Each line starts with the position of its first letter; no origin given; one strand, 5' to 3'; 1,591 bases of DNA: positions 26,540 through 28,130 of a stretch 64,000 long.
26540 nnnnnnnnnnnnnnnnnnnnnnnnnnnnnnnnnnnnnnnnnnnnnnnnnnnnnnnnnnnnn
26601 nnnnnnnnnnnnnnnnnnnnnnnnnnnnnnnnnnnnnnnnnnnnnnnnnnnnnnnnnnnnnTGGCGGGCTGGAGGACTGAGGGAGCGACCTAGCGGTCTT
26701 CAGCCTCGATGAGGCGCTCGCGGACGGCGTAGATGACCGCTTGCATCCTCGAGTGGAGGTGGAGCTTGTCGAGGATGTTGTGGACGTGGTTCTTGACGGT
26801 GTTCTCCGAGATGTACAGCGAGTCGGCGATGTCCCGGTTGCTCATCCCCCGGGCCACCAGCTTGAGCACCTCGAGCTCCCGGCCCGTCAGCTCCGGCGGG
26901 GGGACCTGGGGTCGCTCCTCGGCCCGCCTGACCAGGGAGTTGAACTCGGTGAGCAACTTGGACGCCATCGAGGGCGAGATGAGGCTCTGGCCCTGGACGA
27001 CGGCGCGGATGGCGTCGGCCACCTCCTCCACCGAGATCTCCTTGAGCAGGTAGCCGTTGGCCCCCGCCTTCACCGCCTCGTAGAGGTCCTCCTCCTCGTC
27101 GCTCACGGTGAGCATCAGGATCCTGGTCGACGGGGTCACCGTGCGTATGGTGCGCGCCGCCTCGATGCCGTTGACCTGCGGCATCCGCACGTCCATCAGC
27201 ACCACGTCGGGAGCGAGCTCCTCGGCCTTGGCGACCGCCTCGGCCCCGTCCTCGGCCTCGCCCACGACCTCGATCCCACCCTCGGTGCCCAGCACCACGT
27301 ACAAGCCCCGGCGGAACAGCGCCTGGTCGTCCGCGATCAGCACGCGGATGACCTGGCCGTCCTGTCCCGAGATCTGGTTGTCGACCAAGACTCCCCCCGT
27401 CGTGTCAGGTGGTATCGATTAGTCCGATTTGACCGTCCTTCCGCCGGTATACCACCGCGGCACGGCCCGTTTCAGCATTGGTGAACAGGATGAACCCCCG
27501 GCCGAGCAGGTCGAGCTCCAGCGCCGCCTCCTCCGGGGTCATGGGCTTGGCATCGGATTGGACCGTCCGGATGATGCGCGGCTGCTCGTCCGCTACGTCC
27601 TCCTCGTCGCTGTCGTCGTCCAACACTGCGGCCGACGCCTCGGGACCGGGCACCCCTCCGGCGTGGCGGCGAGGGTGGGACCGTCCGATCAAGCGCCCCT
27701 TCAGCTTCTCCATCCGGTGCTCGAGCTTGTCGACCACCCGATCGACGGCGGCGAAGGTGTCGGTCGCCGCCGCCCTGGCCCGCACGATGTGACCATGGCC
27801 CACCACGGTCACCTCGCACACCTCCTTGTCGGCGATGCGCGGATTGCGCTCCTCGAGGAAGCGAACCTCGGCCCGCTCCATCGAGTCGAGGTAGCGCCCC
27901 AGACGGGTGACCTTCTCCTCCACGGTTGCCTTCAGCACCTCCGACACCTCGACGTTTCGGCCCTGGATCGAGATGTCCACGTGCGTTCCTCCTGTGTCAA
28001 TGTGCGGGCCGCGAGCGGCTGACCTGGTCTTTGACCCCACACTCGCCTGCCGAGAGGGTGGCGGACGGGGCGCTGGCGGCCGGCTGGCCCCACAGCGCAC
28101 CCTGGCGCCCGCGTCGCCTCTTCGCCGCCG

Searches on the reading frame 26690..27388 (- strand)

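Call 4: search_protein_families(library=pfam, proteins=[window:26690-27388:-])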
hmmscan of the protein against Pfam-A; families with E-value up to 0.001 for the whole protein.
window:26690-27388:- (232 aa): 5 families
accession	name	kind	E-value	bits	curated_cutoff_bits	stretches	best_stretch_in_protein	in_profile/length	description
PF00072.30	Response_reg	-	5.2e-29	101.1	30.2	1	16-128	1-111/111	Response regulator receiver domain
PF00196.25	GerE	-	2e-21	75.8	23.5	1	167-221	3-57/57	Bacterial regulatory proteins, luxR family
PF08281.18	Sigma70_r4_2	-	1.1e-05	25.4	25.7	1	166-209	10-54/54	Sigma-70, region 4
PF13384.12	HTH_23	-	5.3e-05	23.4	24.6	1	172-204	8-40/50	Homeodomain-like domain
PF04545.22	Sigma70_r4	-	0.00049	20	24.1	0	166-209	4-48/50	Sigma-70, region 4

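Call 64: search_protein_families(library=ncbifam, proteins=[window:26690-27388:-], max_evalue=0.01)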
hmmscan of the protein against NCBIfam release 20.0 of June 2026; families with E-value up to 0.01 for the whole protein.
window:26690-27388:- (232 aa): 125 families (the best 25 are shown)
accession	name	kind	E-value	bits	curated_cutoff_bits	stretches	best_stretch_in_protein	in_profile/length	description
NF007935.0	PRK10651.1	equivalog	2.6e-55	186.9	250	1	14-225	7-214/216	two-component system response regulator NarL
NF052445.1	RespRegMctR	equivalog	6e-50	169.5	300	1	14-226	2-204/205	two-component system response regulator MctR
NF007708.0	PRK10403.1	equivalog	5.9e-49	166.4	343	1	14-225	7-212/215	nitrate/nitrite response regulator protein NarP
NF047785.1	respo_reg_MadR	equivalog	1.1e-47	162.1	300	1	14-227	1-209/209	MadR family response regulator transcription factor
NF007018.1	PRK09483.1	equivalog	1.9e-41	142.1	280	1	13-230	1-212/217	UvrY/SirA/GacA family response regulator transcription factor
NF011896.0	PRK15369.1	equivalog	3.9e-39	134.5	242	1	13-227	3-210/211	two component system response regulator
NF041367.1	CheY_Halo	equivalog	1e-27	96.8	200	1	16-131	1-114/114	chemotaxis protein CheY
NF007403.0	PRK09935.1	equivalog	1.5e-26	93.3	271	1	15-226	5-209/210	fimbria biosynthesis transcriptional regulator FimZ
NF007419.0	PRK09958.1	equivalog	2.8e-25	89.1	251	1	17-225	4-202/204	acid-sensing system DNA-binding response regulator EvgA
NF041830.1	RR_TF_ErdR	exception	7e-24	84.7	390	1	15-219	3-203/213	response regulator transcription factor ErdR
NF001965.0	PRK00742.1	subfamily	8.3e-24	84.4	293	1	13-131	3-123/357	chemotaxis-specific protein-glutamate methyltransferase CheB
NF007685.0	PRK10360.1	equivalog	9.5e-24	84.3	258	1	14-212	2-183/196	response regulator transcription factor UhpA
NF008469.0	PRK11361.1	equivalog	4.1e-21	75.2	714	1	14-136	5-125/461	acetoacetate metabolism transcriptional regulator AtoC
NF007505.1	PRK10100.1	equivalog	1.5e-20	73.7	250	1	60-221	42-199/204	biofilm master transcriptional regulator CsgD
NF009206.0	PRK12555.1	subfamily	2.5e-20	72.7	342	1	14-113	1-101/340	chemotaxis-specific protein-glutamate methyltransferase CheB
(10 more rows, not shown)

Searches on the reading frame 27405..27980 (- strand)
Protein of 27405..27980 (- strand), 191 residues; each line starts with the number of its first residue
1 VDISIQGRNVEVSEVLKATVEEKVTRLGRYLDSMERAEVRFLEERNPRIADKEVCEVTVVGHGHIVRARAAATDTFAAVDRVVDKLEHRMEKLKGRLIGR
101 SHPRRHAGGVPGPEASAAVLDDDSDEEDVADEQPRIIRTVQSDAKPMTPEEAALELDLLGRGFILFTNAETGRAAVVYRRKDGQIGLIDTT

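Call 4: search_protein_families(library=pfam, proteins=[window:27405-27980:-])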
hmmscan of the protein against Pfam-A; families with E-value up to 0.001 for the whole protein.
window:27405-27980:- (191 aa): 2 families
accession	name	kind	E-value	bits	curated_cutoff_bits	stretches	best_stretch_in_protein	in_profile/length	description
PF16321.10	Ribosom_S30AE_C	-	6.6e-22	77.4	25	1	132-187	2-57/57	Sigma 54 modulation/S30EA ribosomal protein C terminus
PF02482.25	Ribosomal_S30AE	-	2.9e-19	70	23.7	1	3-97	1-87/88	Sigma 54 modulation protein / S30EA ribosomal protein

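Call 18: find_related_loci(query=window:27405-27980:-, collection=genome_contigs, flank=4000)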
Query window:27405-27980:- (191 aa) in genome_contigs; peptide patterns used: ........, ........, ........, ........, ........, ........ (x = any residue, [..] = any of these).
599 stretches matched a pattern (row limit reached: there are more); 48 encode a relative of the query (tblastn E <= 1e-3); 48 distinct loci.
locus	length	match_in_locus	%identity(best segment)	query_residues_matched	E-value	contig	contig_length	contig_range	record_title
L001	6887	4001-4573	87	1-191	6e-109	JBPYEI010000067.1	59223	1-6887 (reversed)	MAG: Acidimicrobiales bacterium isolate Bin.003.fastaField_forest_FP5 k127_6028828, whole genome shotgun sequence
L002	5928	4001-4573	84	1-191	9e-95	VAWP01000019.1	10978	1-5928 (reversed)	MAG: Actinobacteria bacterium isolate AC_9 14_0919_05_20cm_scaffold_2219, whole genome shotgun sequence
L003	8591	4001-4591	69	1-191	2e-84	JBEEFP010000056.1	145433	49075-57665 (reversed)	MAG: Actinomycetota bacterium isolate BP_99 scaffold_3631634, whole genome shotgun sequence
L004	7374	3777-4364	67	1-191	3e-81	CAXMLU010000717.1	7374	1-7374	MAG TPA_asm: uncultured bacterium isolate SRR1572169_binner23_Refined_37 genome assembly, contig: ERZ16270753.143114, wh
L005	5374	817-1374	72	1-189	2e-80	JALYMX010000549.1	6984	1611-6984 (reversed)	MAG: Actinomycetota bacterium isolate ATA bin22 SD1493-95_k127_506916, whole genome shotgun sequence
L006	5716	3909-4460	68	1-189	2e-79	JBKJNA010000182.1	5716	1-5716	MAG: Acidimicrobiales bacterium isolate ant_bin.349 S1Ck117_1013615_flag_0_multi_18.0000_len_5716, whole genome shotgun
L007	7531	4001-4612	65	1-191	1e-79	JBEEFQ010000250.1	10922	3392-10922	MAG: Actinomycetota bacterium isolate BP_98 scaffold_3377297, whole genome shotgun sequence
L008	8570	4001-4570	65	1-191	5e-75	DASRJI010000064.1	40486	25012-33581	MAG TPA_asm: Acidimicrobiales bacterium isolate SMAG_U10132 k141_386699, whole genome shotgun sequence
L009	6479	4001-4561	65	1-191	8e-72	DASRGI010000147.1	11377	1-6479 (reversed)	MAG TPA_asm: Acidimicrobiales bacterium isolate SMAG_U10054 k141_2224755, whole genome shotgun sequence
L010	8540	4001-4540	58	1-191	9e-68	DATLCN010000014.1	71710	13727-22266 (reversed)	MAG TPA_asm: Acidimicrobiales bacterium isolate SMAG_U14325 k141_202558, whole genome shotgun sequence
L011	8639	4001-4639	57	1-190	5e-67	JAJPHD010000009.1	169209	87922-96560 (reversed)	MAG: Actinomycetota bacterium isolate Centralia_MAG_135 k107_2070332, whole genome shotgun sequence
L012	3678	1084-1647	65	1-189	8e-67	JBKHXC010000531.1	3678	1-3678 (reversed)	MAG: Acidimicrobiia bacterium isolate N_bin.10.orig k127_752236, whole genome shotgun sequence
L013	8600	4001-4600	53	1-189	6e-66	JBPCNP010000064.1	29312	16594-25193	MAG: Acidimicrobiales bacterium isolate TH_ant_mag_133 S1Ck127_10208933_flag_0_multi_37.7591_len_29312, whole genome sho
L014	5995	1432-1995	64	1-191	8e-66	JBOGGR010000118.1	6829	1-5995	MAG: Acidimicrobiales bacterium isolate TC-S_metabat2.bin.60 k127_5181843, whole genome shotgun sequence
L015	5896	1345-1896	62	1-191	8e-66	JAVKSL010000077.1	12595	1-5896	MAG: Acidimicrobiales bacterium isolate PQ2_20S_bin_5 c_000000000405, whole genome shotgun sequence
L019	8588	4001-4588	47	1-189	4e-55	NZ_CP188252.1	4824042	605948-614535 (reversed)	Aquihabitans sp. McL0605 chromosome, complete genome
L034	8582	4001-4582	44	1-189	1e-50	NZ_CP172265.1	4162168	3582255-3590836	Aquihabitans daechungensis strain DSM 27986 chromosome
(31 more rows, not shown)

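Call 35: search_protein_families(library=pfam, proteins=[L003:2773-3516:+, L003:3356-3667:+, L007:3371-3682:+, L005:2-463:+, L009:3396-3635:+, L004:2937-3464:+, L012:3-773:+, L008:3203-3802:+, L001:2263-3669:+, L011:1847-3532:+], max_evalue=0.01)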
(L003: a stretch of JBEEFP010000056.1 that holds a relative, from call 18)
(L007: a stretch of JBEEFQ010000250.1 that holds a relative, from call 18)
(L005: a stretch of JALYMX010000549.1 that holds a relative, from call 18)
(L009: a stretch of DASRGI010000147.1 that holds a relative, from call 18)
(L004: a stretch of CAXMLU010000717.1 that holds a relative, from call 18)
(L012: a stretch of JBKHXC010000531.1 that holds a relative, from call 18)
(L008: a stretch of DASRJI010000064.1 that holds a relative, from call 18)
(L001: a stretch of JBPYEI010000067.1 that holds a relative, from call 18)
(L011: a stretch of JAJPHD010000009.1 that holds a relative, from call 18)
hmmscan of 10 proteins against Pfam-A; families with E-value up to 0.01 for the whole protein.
L003:2773-3516:+ (248 aa): 1 family
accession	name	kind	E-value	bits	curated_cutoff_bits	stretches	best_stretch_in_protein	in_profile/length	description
PF00156.33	Pribosyltran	-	4.1e-06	26.6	26.3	1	136-222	40-125/158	Phosphoribosyl transferase domain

L003:3356-3667:+ (104 aa): 0 families

L007:3371-3682:+ (104 aa): 0 families

L005:2-463:+ (154 aa): 0 families

L009:3396-3635:+ (80 aa): 0 families

L004:2937-3464:+ (176 aa): 0 families

L012:3-773:+ (257 aa): 3 families
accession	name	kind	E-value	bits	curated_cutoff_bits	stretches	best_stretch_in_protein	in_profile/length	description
PF00156.33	Pribosyltran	-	1.2e-10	41.4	26.3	1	149-240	40-125/158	Phosphoribosyl transferase domain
PF15609.12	PRTase_2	-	0.0029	17.6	28.8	1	196-236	115-154/188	Phosphoribosyl transferase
PF14681.12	UPRTase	-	0.004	17.1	27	1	198-237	118-157/206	Uracil phosphoribosyltransferase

L008:3203-3802:+ (200 aa): 2 families
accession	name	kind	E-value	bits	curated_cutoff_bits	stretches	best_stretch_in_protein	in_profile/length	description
PF00156.33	Pribosyltran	-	8.3e-06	25.6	26.3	1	155-190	88-123/158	Phosphoribosyl transferase domain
PF15609.12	PRTase_2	-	0.0092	16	28.8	0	139-189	104-154/188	Phosphoribosyl transferase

L001:2263-3669:+ (469 aa): 4 families
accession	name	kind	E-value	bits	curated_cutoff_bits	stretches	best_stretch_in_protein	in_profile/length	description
PF05221.23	AdoHcyase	-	4.4e-58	197.2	25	2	47-184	1-142/299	S-adenosyl-L-homocysteine hydrolase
PF00670.27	AdoHcyase_NAD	-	5e-55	186.5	27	1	230-396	1-161/162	S-adenosyl-L-homocysteine hydrolase, NAD binding domain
PF02826.25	2-Hacid_dh_C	-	2.7e-10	40.3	25.1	1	249-350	33-137/178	D-isomer specific 2-hydroxyacid dehydrogenase, NAD binding domain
PF07991.19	KARI_N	-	1.5e-06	28.3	20.6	1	250-346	2-102/165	Acetohydroxy acid isomeroreductase, NADPH-binding domain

L011:1847-3532:+ (562 aa): 2 families
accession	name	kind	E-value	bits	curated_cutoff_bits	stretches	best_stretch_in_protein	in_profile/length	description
PF10432.14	bact-PGI_C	-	5.6e-39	133.9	24.5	1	410-559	4-151/151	Bacterial phospho-glucose isomerase C-terminal SIS domain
PF01380.27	SIS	-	0.0032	17.7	25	1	259-338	6-89/131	SIS domain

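Call 64: search_protein_families(library=ncbifam, proteins=[L010:3542-3949:+, L019:3368-3952:+, L034:3368-3952:+, L003:2773-3516:+, L012:3-773:+, L008:3203-3802:+, window:27405-27980:-], max_evalue=0.01)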
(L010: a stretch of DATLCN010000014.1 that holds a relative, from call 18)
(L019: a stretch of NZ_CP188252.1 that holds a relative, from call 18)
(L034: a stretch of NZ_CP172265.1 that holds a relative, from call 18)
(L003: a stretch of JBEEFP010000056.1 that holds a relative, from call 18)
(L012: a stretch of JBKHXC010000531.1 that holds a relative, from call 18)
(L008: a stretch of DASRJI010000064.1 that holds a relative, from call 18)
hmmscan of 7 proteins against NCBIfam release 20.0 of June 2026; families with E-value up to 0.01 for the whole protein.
L010:3542-3949:+ (136 aa): 0 families

L019:3368-3952:+ (195 aa): 30 families (the best 25 are shown)
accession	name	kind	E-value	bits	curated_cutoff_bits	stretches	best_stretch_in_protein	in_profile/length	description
TIGR00201.1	comF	subfamily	9.9e-17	61.5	233.55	1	18-187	12-184/190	ComF family protein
NF008616.0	PRK11595.1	equivalog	1.4e-14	54.1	304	1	9-186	36-218/227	DNA utilization protein GntX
TIGR01251.1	ribP_PPkin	subfamily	8.6e-08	31.4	113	1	152-194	207-248/309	ribose-phosphate diphosphokinase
NF002095.0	PRK00934.1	equivalog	1.3e-06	27.7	296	1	153-194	203-243/287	ribose-phosphate diphosphokinase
NF005537.0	PRK07199.1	subfamily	1.6e-06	27.5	322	1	149-189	205-245/301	ribose-phosphate diphosphokinase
NF002320.0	PRK01259.1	subfamily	1.8e-06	27.5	297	1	153-194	212-252/316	ribose-phosphate diphosphokinase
NF006605.0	PRK09162.1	equivalog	5.4e-06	25.9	181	1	147-189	90-132/183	hypoxanthine-guanine phosphoribosyltransferase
NF005592.0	PRK07322.1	subfamily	5.9e-06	25.8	143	1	152-191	117-155/180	adenine phosphoribosyltransferase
NF004689.0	PRK06031.1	equivalog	1.2e-05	24.7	175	1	152-191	151-190/233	phosphoribosyltransferase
NF002634.0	PRK02304.1-3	equivalog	2e-05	24.4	170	1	154-190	117-152/182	adenine phosphoribosyltransferase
NF002844.0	PRK03092.1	equivalog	2e-05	24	438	1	153-191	221-259/326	ribose-phosphate diphosphokinase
NF003428.0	PRK04923.1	equivalog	2.4e-05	23.6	536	1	153-193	215-254/319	ribose-phosphate diphosphokinase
NF003549.0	PRK05205.1-5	equivalog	3.8e-05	23.2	138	1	151-187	95-131/182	bifunctional pyr operon transcriptional regulator/uracil phosphoribosyltransferase PyrR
TIGR01367.1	pyrE_Therm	equivalog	4.1e-05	23.3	150.25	1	137-191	84-140/187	orotate phosphoribosyltransferase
NF002618.0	PRK02269.1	equivalog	4.1e-05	23.3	460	1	153-194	215-255/321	ribose-phosphate diphosphokinase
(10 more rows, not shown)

L034:3368-3952:+ (195 aa): 31 families (the best 25 are shown)
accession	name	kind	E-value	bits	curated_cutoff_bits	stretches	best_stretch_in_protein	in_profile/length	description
TIGR00201.1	comF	subfamily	2.7e-15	56.8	233.55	1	40-188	31-185/190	ComF family protein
NF008616.0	PRK11595.1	equivalog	4.5e-13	49.2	304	1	9-186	36-218/227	DNA utilization protein GntX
TIGR01251.1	ribP_PPkin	subfamily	4.9e-08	32.2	113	1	152-194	207-248/309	ribose-phosphate diphosphokinase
NF002095.0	PRK00934.1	equivalog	9.8e-08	31.5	296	1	153-194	203-243/287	ribose-phosphate diphosphokinase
NF005537.0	PRK07199.1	subfamily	1e-06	28.1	322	1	152-190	208-246/301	ribose-phosphate diphosphokinase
NF002320.0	PRK01259.1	subfamily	2.8e-06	27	297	1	153-193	212-251/316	ribose-phosphate diphosphokinase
NF005592.0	PRK07322.1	subfamily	1e-05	25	143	1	151-191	116-155/180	adenine phosphoribosyltransferase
NF002844.0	PRK03092.1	equivalog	1.8e-05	24.1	438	1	153-193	221-260/326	ribose-phosphate diphosphokinase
NF002634.0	PRK02304.1-3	equivalog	2.8e-05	23.9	170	1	153-188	116-150/182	adenine phosphoribosyltransferase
NF002635.0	PRK02304.1-4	subfamily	7.4e-05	22.4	146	1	154-184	114-144/188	adenine phosphoribosyltransferase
NF003428.0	PRK04923.1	equivalog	7.6e-05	22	536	1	153-189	215-251/319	ribose-phosphate diphosphokinase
NF003549.0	PRK05205.1-5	equivalog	8.2e-05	22.1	138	1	151-190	95-134/182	bifunctional pyr operon transcriptional regulator/uracil phosphoribosyltransferase PyrR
TIGR01367.1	pyrE_Therm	equivalog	0.0001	22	150.25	1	137-191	84-140/187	orotate phosphoribosyltransferase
NF004689.0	PRK06031.1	equivalog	0.00012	21.4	175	1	153-191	152-189/233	phosphoribosyltransferase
NF002758.0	PRK02812.1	equivalog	0.00015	21.1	518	1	153-191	228-266/330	ribose-phosphate pyrophosphokinase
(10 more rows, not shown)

L003:2773-3516:+ (248 aa): 11 families
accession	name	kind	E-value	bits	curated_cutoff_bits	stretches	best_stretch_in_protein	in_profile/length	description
TIGR00201.1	comF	subfamily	4.1e-14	52.9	233.55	1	40-219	1-187/190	ComF family protein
NF008616.0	PRK11595.1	equivalog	1.7e-10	40.7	304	1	38-218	35-221/227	DNA utilization protein GntX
NF004689.0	PRK06031.1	equivalog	3.3e-06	26.5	175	1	186-220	156-189/233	phosphoribosyltransferase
NF005537.0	PRK07199.1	subfamily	7.9e-05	21.9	322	1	185-218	212-245/301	ribose-phosphate diphosphokinase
TIGR01251.1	ribP_PPkin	subfamily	0.00016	20.7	113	1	186-218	212-244/309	ribose-phosphate diphosphokinase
NF002320.0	PRK01259.1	subfamily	0.00042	19.8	297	1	186-219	216-249/316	ribose-phosphate diphosphokinase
NF002095.0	PRK00934.1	equivalog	0.0012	18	296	1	186-218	207-239/287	ribose-phosphate diphosphokinase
NF002634.0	PRK02304.1-3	equivalog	0.0024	17.6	170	1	186-244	120-174/182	adenine phosphoribosyltransferase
NF002758.0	PRK02812.1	equivalog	0.0051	16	518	0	186-219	232-265/330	ribose-phosphate pyrophosphokinase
TIGR00336.1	pyrE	equivalog_domain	0.0091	15.8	106.8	0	187-216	111-140/173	orotate phosphoribosyltransferase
NF005592.0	PRK07322.1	subfamily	0.0094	15.3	143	0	187-217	123-153/180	adenine phosphoribosyltransferase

L012:3-773:+ (257 aa): 29 families (the best 25 are shown)
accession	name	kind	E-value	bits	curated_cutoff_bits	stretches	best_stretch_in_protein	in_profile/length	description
TIGR00201.1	comF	subfamily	1.6e-17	64.1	233.55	1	90-232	39-184/190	ComF family protein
NF008616.0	PRK11595.1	equivalog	3.7e-15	56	304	1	50-236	34-223/227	DNA utilization protein GntX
TIGR01251.1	ribP_PPkin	subfamily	3.5e-07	29.4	113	1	196-236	206-244/309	ribose-phosphate diphosphokinase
NF002095.0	PRK00934.1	equivalog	7e-07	28.7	296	1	197-236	202-241/287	ribose-phosphate diphosphokinase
NF005537.0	PRK07199.1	subfamily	7.3e-07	28.6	322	1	192-236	203-247/301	ribose-phosphate diphosphokinase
NF005592.0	PRK07322.1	subfamily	2.2e-06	27.2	143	1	195-237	115-157/180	adenine phosphoribosyltransferase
NF002620.0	PRK02277.1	subfamily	9.3e-06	25.4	115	1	196-236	137-177/201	orotate phosphoribosyltransferase-like protein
TIGR01090.1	apt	equivalog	1e-05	25.7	185.85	1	143-231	55-140/169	adenine phosphoribosyltransferase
NF002844.0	PRK03092.1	equivalog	2.8e-05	23.5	438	1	197-236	220-259/326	ribose-phosphate diphosphokinase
NF002320.0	PRK01259.1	subfamily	3e-05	23.5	297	1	198-237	212-249/316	ribose-phosphate diphosphokinase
NF002634.0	PRK02304.1-3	equivalog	3.5e-05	23.5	170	1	145-235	66-153/182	adenine phosphoribosyltransferase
TIGR00336.1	pyrE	equivalog_domain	5e-05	23.1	106.8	1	199-234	107-142/173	orotate phosphoribosyltransferase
NF002636.0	PRK02304.1-5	equivalog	5.9e-05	22.6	125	1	151-235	67-152/176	adenine phosphoribosyltransferase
NF006605.0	PRK09162.1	equivalog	9.2e-05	21.9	181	1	195-234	93-132/183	hypoxanthine-guanine phosphoribosyltransferase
NF002635.0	PRK02304.1-4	subfamily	9.4e-05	22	146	1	199-236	114-151/188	adenine phosphoribosyltransferase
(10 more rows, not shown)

L008:3203-3802:+ (200 aa): 19 families
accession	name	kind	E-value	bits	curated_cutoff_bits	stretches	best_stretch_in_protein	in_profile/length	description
TIGR00201.1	comF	subfamily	7.2e-17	61.9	233.55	1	10-190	1-188/190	ComF family protein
NF008616.0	PRK11595.1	equivalog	8.6e-12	45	304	1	8-193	35-226/227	DNA utilization protein GntX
TIGR01251.1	ribP_PPkin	subfamily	3.8e-06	26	113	1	156-189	212-245/309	ribose-phosphate diphosphokinase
NF005537.0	PRK07199.1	subfamily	8.5e-06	25.1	322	1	154-189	211-246/301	ribose-phosphate diphosphokinase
NF002095.0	PRK00934.1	equivalog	0.00016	20.9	296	1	156-187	207-238/287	ribose-phosphate diphosphokinase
NF003428.0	PRK04923.1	equivalog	0.00017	20.8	536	1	156-190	219-253/319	ribose-phosphate diphosphokinase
NF002320.0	PRK01259.1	subfamily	0.0002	20.8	297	1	156-189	216-249/316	ribose-phosphate diphosphokinase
NF002635.0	PRK02304.1-4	subfamily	0.00072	19.1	146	1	156-184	117-145/188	adenine phosphoribosyltransferase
TIGR00336.1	pyrE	equivalog_domain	0.00086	19.1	106.8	1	156-187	110-141/173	orotate phosphoribosyltransferase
NF002844.0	PRK03092.1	equivalog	0.0014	18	438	1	156-188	225-257/326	ribose-phosphate diphosphokinase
NF005592.0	PRK07322.1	subfamily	0.0016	17.9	143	1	156-190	122-155/180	adenine phosphoribosyltransferase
NF002634.0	PRK02304.1-3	equivalog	0.0017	18.1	170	0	156-185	120-149/182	adenine phosphoribosyltransferase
NF004689.0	PRK06031.1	equivalog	0.002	17.4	175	1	156-191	156-191/233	phosphoribosyltransferase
NF040646.1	HPT_Archaea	equivalog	0.0032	17.1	200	1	156-183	116-143/184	hypoxanthine/guanine phosphoribosyltransferase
NF006605.0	PRK09162.1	equivalog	0.0033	16.8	181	1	156-189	100-133/183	hypoxanthine-guanine phosphoribosyltransferase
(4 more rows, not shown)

window:27405-27980:- (191 aa): 3 families
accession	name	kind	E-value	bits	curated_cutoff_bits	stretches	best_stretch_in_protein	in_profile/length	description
TIGR00741.1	yfiA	equivalog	1.2e-22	80.3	40.9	1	1-99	1-97/102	ribosome hibernation-promoting factor, HPF/YfiA family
NF007780.0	PRK10470.1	equivalog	1.1e-10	41.7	125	1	1-97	1-92/95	ribosome hibernation promoting factor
NF007654.0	PRK10324.1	equivalog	0.0038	17.7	158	1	1-96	1-91/113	ribosome-associated translation inhibitor RaiA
